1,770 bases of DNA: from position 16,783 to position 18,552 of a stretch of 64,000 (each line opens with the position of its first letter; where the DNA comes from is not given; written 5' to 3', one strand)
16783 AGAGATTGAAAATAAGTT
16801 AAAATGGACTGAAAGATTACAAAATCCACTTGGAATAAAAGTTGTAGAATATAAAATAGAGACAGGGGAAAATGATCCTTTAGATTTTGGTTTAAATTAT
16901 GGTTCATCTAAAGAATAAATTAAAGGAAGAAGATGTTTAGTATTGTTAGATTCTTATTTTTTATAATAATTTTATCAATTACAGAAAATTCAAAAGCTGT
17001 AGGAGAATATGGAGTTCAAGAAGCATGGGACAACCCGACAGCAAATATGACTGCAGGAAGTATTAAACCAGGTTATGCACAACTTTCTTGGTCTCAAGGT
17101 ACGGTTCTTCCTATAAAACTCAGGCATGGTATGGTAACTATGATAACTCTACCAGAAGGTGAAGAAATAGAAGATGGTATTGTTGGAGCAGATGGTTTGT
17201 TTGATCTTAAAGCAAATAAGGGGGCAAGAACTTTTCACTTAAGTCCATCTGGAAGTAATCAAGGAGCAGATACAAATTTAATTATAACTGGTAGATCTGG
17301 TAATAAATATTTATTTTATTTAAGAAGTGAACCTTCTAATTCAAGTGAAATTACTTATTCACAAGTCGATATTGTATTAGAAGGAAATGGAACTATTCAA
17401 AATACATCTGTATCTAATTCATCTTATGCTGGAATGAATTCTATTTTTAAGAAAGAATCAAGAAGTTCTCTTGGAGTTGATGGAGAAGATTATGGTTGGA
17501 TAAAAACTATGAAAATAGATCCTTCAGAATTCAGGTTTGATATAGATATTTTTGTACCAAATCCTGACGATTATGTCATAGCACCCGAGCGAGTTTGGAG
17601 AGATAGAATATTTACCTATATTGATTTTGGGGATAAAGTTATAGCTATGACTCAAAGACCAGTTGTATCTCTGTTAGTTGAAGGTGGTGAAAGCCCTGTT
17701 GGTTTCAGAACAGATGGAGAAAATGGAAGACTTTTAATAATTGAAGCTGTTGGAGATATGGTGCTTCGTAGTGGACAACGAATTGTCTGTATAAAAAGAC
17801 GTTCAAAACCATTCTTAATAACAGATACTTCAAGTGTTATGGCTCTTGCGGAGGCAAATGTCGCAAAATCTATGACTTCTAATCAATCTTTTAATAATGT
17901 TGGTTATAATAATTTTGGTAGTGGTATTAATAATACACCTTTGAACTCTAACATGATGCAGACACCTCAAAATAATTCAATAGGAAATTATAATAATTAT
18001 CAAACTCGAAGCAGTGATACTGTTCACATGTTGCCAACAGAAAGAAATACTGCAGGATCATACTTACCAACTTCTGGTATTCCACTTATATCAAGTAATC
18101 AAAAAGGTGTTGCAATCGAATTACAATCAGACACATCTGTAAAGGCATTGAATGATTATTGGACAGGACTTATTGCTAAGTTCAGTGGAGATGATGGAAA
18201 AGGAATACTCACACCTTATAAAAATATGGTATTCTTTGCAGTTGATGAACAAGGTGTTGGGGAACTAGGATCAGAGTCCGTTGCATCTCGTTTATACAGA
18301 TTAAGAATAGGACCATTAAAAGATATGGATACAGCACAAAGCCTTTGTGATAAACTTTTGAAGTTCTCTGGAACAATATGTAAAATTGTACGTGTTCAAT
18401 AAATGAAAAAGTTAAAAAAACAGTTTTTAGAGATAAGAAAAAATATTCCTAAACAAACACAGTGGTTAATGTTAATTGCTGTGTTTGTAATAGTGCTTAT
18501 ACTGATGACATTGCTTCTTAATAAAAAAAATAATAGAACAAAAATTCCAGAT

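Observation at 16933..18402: VirB9 homolog fused to a C-terminal SPOR-like peptidoglycan-binding domain via an Asn/Gln-rich linker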

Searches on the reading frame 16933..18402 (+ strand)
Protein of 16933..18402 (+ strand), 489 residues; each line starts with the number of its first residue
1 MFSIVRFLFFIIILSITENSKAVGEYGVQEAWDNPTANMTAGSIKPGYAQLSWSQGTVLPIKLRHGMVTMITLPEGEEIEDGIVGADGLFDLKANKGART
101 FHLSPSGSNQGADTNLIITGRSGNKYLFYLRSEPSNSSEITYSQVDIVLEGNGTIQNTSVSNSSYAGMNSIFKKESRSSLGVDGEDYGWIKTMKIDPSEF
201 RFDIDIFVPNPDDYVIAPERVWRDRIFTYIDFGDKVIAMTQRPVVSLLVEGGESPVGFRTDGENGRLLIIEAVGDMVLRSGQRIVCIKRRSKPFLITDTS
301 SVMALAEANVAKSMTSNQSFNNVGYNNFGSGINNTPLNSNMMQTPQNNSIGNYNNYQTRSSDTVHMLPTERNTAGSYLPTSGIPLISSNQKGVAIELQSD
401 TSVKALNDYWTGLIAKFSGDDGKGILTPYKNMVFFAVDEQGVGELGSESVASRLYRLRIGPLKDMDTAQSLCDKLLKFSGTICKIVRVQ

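Call 4: search_protein_families(library=ncbifam, proteins=[window:16933-18399:+], max_evalue=1)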
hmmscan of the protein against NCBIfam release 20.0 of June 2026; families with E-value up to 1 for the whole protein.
window:16933-18399:+ (489 aa): 1 family
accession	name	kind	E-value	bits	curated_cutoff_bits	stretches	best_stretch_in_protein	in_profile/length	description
TIGR02781.1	VirB9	equivalog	2.6e-11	43.6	217.7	2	52-142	34-122/248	P-type conjugative transfer protein VirB9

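Call 5: search_protein_families(library=pfam, proteins=[window:16933-18399:+], max_evalue=10)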
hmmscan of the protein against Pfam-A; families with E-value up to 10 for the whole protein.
window:16933-18399:+ (489 aa): 2 families
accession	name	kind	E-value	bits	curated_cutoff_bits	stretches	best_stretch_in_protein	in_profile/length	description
PF03524.21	CagX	-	1.2e-19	71.4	34.2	1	50-289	5-197/198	Conjugal transfer protein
PF05036.18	SPOR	-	0.041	14.6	21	1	452-475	41-64/76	SPOR domain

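Call 7: find_homologous_proteins(query=window:16933-18399:+, max_evalue=0.001)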
Query window:16933-18399:+ (489 aa): 1822 proteins with E <= 0.001 among 8000 candidates; the best 120 are listed.
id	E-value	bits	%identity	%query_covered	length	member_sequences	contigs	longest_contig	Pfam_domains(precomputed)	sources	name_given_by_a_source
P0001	0.0e+0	1084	100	100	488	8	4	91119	PF03524.22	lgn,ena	-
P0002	0.0e+0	1081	99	100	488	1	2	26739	PF03524.22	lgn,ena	-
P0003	1.6e-287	972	89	100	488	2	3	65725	PF03524.22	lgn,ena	-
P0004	2.8e-273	925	85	100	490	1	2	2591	PF03524.22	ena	-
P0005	5.4e-229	779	72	99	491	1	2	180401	PF03524.22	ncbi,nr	ncbi:MAG: TrbG/VirB9 family P-type conjugative transfer protein [Alphaproteobacteria bacterium]|nr:T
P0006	2.6e-228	777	71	99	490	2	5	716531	PF03524.22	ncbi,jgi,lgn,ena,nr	ncbi:MAG TPA: TrbG/VirB9 family P-type conjugative transfer protein [Alphaproteobacteria bacterium]|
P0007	3.7e-228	776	71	99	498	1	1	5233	PF03524.22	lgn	-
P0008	3.6e-227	773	71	99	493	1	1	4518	PF03524.22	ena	-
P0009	6.8e-227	772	71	99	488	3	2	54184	PF03524.22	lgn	-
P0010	7.1e-226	769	71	100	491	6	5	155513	PF03524.22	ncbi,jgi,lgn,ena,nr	ncbi:MAG TPA: TrbG/VirB9 family P-type conjugative transfer protein [Alphaproteobacteria bacterium]|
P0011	8.3e-226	768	73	95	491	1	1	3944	PF03524.22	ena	-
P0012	8.9e-226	768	73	95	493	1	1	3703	PF03524.22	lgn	-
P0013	9.1e-226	768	71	99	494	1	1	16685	PF03524.22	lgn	-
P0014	2.1e-225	767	73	95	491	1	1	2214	PF03524.22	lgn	-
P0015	8.5e-225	765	69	100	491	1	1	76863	PF03524.22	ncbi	-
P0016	1.1e-224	765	73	95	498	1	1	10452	PF03524.22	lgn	-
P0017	6.7e-223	759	70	98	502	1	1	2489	PF03524.22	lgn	-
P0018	3.7e-222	756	73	95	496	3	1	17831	PF03524.22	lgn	-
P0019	6.7e-222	756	71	98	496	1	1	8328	PF03524.22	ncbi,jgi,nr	ncbi:MAG: TrbG/VirB9 family P-type conjugative transfer protein [Rickettsiales bacterium]|jgi:type I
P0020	1.5e-221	754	72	95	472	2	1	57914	PF03524.22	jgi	jgi:ComB9 competence protein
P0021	4.6e-221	753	69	98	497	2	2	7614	PF03524.22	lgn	-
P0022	9.9e-221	752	70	96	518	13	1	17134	PF03524.22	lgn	-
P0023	3.8e-220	750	71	95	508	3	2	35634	PF03524.22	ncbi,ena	-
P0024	5.6e-220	749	71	95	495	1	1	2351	PF03524.22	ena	-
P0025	1.0e-219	748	70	95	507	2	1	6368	PF03524.22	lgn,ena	-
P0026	1.1e-219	748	70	95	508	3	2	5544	PF03524.22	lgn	-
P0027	1.5e-219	748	70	95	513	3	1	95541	PF03524.22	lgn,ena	-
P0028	2.1e-219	747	69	100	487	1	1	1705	PF03524.22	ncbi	-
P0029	3.0e-219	747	70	96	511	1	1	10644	PF03524.22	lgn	-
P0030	3.2e-219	747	67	99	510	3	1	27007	PF03524.22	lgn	-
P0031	4.6e-219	746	70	96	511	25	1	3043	PF03524.22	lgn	-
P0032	5.5e-219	746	71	95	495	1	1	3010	PF03524.22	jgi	-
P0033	6.5e-219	746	69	99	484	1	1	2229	PF03524.22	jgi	jgi:type IV secretory pathway VirB9-like protein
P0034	6.9e-219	746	68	99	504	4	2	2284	PF03524.22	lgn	-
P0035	8.2e-219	745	69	96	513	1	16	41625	PF03524.22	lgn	-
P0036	1.0e-218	745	68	100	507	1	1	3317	PF03524.22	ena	-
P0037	1.1e-218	745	70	96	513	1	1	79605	PF03524.22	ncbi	-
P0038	1.3e-218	745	68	100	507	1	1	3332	PF03524.22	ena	-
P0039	1.4e-218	745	70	95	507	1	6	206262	PF03524.22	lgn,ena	-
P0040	2.2e-218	744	69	98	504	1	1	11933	PF03524.22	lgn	-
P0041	2.4e-218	744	68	99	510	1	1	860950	PF03524.22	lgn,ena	-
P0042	2.4e-218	744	69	95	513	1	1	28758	PF03524.22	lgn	-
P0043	2.5e-218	744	70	95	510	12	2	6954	PF03524.22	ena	-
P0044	2.7e-218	744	67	99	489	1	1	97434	PF03524.22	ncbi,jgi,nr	ncbi:MAG: TrbG/VirB9 family P-type conjugative transfer protein [Rickettsiales bacterium]|jgi:ComB9 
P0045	3.1e-218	743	69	98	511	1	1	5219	PF03524.22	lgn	-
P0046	3.9e-218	743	68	98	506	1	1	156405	PF03524.22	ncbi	-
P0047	3.9e-218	743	68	99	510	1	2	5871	PF03524.22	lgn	-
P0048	4.6e-218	743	67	100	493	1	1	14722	PF03524.22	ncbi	-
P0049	4.7e-218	743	70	95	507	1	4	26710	PF03524.22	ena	-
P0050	5.5e-218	743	68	99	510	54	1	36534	PF03524.22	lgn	-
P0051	7.4e-218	742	68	99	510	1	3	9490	PF03524.22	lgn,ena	-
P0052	7.6e-218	742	67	99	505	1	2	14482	PF03524.22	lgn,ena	-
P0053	7.9e-218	742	72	92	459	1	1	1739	PF03524.22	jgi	jgi:ComB9 competence protein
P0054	8.1e-218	742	68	100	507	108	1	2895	PF03524.22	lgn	-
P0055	1.0e-217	742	68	99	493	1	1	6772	PF03524.22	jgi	jgi:type IV secretory pathway VirB9-like protein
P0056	1.1e-217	742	67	99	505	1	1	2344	PF03524.22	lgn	-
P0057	1.3e-217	741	71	95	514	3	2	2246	PF03524.22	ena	-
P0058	1.7e-217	741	68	100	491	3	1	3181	PF03524.22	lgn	-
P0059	1.7e-217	741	67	99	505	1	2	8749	PF03524.22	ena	-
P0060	1.8e-217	741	68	99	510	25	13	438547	PF03524.22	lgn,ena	-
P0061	1.8e-217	741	69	100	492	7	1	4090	PF03524.22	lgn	-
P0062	2.0e-217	741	66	99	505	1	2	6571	PF03524.22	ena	-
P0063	2.1e-217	741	69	95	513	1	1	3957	PF03524.22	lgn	-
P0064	2.4e-217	741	68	99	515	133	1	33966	PF03524.22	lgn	-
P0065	2.4e-217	740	71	95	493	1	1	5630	PF03524.22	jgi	jgi:ComB9 competence protein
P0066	2.5e-217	740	67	99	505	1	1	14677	PF03524.22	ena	-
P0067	2.6e-217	740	68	99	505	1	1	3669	PF03524.22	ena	-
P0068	2.8e-217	740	67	100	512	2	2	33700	PF03524.22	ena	-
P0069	3.1e-217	740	68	99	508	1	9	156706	PF03524.22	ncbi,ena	-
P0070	3.1e-217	740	68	98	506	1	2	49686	PF03524.22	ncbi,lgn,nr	ncbi:MAG: TrbG/VirB9 family P-type conjugative transfer protein [Alphaproteobacteria bacterium]|nr:T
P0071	3.4e-217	740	67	100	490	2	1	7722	PF03524.22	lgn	-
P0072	3.5e-217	740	67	99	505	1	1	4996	PF03524.22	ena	-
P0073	3.5e-217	740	66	100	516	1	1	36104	PF03524.22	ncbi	-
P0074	3.7e-217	740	68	99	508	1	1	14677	PF03524.22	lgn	-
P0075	3.9e-217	740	69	96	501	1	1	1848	PF03524.22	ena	-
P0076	6.4e-217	739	66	100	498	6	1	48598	PF03524.22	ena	-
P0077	7.3e-217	739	68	99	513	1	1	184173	PF03524.22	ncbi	-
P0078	8.5e-217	739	70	96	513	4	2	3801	PF03524.22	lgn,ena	-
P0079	9.0e-217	739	70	95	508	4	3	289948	PF03524.22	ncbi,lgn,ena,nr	ncbi:MAG: TrbG/VirB9 family P-type conjugative transfer protein [Alphaproteobacteria bacterium]|nr:T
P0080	1.0e-216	738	68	95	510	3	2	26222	PF03524.22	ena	-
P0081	1.1e-216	738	69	95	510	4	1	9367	PF03524.22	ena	-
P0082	1.2e-216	738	66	100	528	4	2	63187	PF03524.22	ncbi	-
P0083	1.3e-216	738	69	96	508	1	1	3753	PF03524.22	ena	-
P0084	2.4e-216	737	69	95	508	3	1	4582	PF03524.22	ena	-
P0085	2.6e-216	737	67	98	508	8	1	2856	PF03524.22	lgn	-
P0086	3.0e-216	737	67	98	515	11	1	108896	PF03524.22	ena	-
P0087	3.2e-216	737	69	95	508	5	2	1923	PF03524.22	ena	-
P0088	3.3e-216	737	66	99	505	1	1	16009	PF03524.22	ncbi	-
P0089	3.5e-216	737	69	96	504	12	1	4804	PF03524.22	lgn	-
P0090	3.6e-216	737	70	95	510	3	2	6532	PF03524.22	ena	-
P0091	4.1e-216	736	68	96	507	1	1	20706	PF03524.22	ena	-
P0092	5.7e-216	736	69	95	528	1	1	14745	PF03524.22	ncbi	-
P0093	6.4e-216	736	68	98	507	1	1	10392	PF03524.22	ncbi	-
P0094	6.8e-216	736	69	95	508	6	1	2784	PF03524.22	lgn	-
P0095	7.7e-216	736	68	99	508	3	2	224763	PF03524.22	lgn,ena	-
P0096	8.7e-216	735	68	95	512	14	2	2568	PF03524.22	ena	-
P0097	9.0e-216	735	70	94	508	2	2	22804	PF03524.22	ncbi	-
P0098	1.1e-215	735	70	95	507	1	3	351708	PF03524.22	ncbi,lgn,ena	-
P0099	1.5e-215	735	68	95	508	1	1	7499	PF03524.22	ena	-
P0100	2.1e-215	734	69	95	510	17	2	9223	PF03524.22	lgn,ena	-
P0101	2.2e-215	734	66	99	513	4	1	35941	PF03524.22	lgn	-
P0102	2.3e-215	734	67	99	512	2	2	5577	PF03524.22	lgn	-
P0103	2.4e-215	734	69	95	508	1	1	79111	PF05036.19,PF03524.22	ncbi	-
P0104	2.5e-215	734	67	99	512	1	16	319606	PF03524.22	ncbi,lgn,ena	-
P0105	3.7e-215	733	66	100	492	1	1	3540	PF03524.22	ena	-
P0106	4.4e-215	733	67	99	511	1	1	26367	PF03524.22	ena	-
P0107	5.3e-215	733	68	98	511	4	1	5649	PF03524.22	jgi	jgi:ComB9 competence protein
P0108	6.0e-215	733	66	100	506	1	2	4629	PF03524.22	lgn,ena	-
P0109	6.0e-215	733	69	95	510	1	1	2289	PF03524.22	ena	-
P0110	6.2e-215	733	69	95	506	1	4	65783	PF03524.22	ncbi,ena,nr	ncbi:MAG: TrbG/VirB9 family P-type conjugative transfer protein [Alphaproteobacteria bacterium]|nr:T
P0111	6.2e-215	733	68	96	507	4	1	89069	PF03524.22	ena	-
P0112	6.6e-215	732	69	95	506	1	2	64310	PF03524.22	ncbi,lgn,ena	-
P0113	7.2e-215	732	69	95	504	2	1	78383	PF03524.22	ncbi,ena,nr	ncbi:MAG: TrbG/VirB9 family P-type conjugative transfer protein [Alphaproteobacteria bacterium]|nr:T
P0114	9.3e-215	732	67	98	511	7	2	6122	PF03524.22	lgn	-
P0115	1.1e-214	732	66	100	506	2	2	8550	PF03524.22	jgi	-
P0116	1.2e-214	732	67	99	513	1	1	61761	PF05036.19,PF03524.22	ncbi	-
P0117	1.3e-214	732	69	95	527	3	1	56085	PF03524.22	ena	-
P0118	1.7e-214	731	69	95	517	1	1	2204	PF03524.22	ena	-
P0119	2.2e-214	731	68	96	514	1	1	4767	PF05036.19,PF03524.22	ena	-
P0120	2.7e-214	730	66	99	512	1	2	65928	PF03524.22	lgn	-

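Call 16: find_encoding_contigs(protein=window:16933-18402:+, flank=10000, max_places=4)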
Protein window:16933-18402:+ (489 aa): 1 contig read that carries it; 1 place shown.
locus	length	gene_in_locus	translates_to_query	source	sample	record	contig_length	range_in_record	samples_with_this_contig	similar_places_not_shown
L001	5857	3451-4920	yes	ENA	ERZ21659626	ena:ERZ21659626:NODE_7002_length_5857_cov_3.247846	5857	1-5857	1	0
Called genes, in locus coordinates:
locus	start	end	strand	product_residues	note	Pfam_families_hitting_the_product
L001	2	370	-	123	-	?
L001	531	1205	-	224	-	PF00687:Ribosomal_L1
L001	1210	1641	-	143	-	PF03946:Ribosomal_L11_N, PF00298:Ribosomal_L11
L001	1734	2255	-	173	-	PF02357:NusG, PF00467:KOW (weak)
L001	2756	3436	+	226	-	PF04335:VirB8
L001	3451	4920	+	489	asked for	PF03524:CagX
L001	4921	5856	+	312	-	?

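Call 31: search_protein_representatives(protein=window:16933-18399:+)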
Query: 489 residues. Proteins with E-value up to 0.001 (for the whole library): 457; up to 1e-10: 276; up to 1e-30: 79. The best 150 are listed.
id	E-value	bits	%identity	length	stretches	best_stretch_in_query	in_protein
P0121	8.4e-192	654.6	65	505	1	20-489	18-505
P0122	1.5e-127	442.7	66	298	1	1-299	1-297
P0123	3.2e-119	415.3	48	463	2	26-295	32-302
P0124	2.3e-98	346.5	43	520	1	24-489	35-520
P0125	1.2e-76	275.0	51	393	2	112-299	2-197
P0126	2.4e-76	274.0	46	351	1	117-489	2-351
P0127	3.8e-75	270.0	40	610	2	27-302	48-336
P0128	4.3e-75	269.8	40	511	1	29-489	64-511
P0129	5.9e-74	266.1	38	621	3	26-291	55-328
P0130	1.1e-73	265.2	38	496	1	11-486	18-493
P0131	3.7e-73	263.4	41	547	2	158-489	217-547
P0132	5.0e-73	263.0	62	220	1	25-221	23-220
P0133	2.3e-72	260.8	43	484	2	28-295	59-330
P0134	5.3e-72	259.6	46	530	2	29-292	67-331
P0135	2.2e-71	257.6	42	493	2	29-290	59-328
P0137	2.4e-70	254.1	43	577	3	188-294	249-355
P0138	6.2e-66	239.6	48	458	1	28-288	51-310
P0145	6.2e-52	193.5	39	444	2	28-297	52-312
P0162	7.6e-41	156.9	37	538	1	29-287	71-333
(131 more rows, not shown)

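Call 38: find_related_loci(query=A3, collection=genome_contigs, flank=10000)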
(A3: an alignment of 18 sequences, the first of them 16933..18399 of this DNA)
Query A3 (489 aa) in genome_contigs; peptide patterns used: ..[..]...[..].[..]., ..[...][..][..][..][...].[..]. (x = any residue, [..] = any of these).
599 stretches matched a pattern (row limit reached: there are more); 590 encode a relative of the query (tblastn E <= 1e-3); the best 80 are kept; 80 distinct loci.
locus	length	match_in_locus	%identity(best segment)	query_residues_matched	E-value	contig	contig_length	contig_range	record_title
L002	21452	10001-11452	69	2-489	0e+0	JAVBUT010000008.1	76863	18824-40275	MAG: Alphaproteobacteria bacterium isolate EPI_MAG_00286 c_000009254749, whole genome shotgun sequence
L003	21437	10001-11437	72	8-489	0e+0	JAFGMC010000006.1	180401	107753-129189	MAG: Alphaproteobacteria bacterium isolate Zod_Metabat.441 k87_3630087, whole genome shotgun sequence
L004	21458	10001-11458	71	1-489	0e+0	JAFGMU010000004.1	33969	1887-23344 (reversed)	MAG: Alphaproteobacteria bacterium isolate Zod_Metabat.497 k87_1014207, whole genome shotgun sequence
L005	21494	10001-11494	68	8-489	0e+0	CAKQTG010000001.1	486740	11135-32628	MAG: uncultured Alphaproteobacteria bacterium isolate REFINED_METABAT215_TOP10_CONTIGS_1500_ASSEMBLY_K77_MERGED__Hadza_M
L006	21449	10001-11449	71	8-489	0e+0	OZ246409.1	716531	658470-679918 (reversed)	MAG: uncultured Muribaculaceae bacterium isolate SRP089250_co1_503 genome assembly, chromosome: 1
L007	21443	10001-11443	70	26-489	0e+0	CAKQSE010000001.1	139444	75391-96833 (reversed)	MAG: uncultured Alphaproteobacteria bacterium isolate REFINED_METABAT215_TOP10_CONTIGS_1500_ASSEMBLY_K77_MERGED__Hadza_M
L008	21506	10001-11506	68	5-489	0e+0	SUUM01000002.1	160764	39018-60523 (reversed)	MAG: Alphaproteobacteria bacterium isolate SIG46 NODE_417_length_160764_cov_7.230949, whole genome shotgun sequence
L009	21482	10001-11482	68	9-489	0e+0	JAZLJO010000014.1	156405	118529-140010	MAG: Candidatus Enterousia sp. isolate T1900044962_TA20190024.MAGScoT_cleanbin_000037 SGB_3966_k141_1378707, whole genom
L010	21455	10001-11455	70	23-489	0e+0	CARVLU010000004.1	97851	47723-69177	MAG TPA_asm: uncultured Alphaproteobacteria bacterium isolate MGBC118324 genome assembly, contig: MGBC118324.4, whole ge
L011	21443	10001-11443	70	25-489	0e+0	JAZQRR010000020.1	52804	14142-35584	MAG: Candidatus Enterousia sp. isolate T1900045224_TC20190220.MAGScoT_cleanbin_000015 SGB_5385_k141_79962, whole genome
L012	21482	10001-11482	68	9-489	0e+0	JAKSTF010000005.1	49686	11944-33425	MAG: Alphaproteobacteria bacterium isolate Horse_feces300 MAG300_5, whole genome shotgun sequence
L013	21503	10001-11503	68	8-489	0e+0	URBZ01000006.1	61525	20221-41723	uncultured Rickettsiales bacterium isolate UMGS860 genome assembly, contig: NODE_72_length_61525_cov_6.056418, whole gen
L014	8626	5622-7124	67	8-489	0e+0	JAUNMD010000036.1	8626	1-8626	MAG: Pseudomonadota bacterium isolate S31M_St_19 NODE_1968_length_8626_cov_4.738187, whole genome shotgun sequence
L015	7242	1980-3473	68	8-489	0e+0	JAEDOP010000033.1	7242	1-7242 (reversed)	MAG: Alphaproteobacteria bacterium isolate MAG321 NODE_8935_length_7242_cov_5.227494, whole genome shotgun sequence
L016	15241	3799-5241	70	26-489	0e+0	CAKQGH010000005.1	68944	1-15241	MAG: uncultured Alphaproteobacteria bacterium isolate REFINED_METABAT215_TOP10_CONTIGS_1500_ASSEMBLY_K77_MERGED__Hadza_M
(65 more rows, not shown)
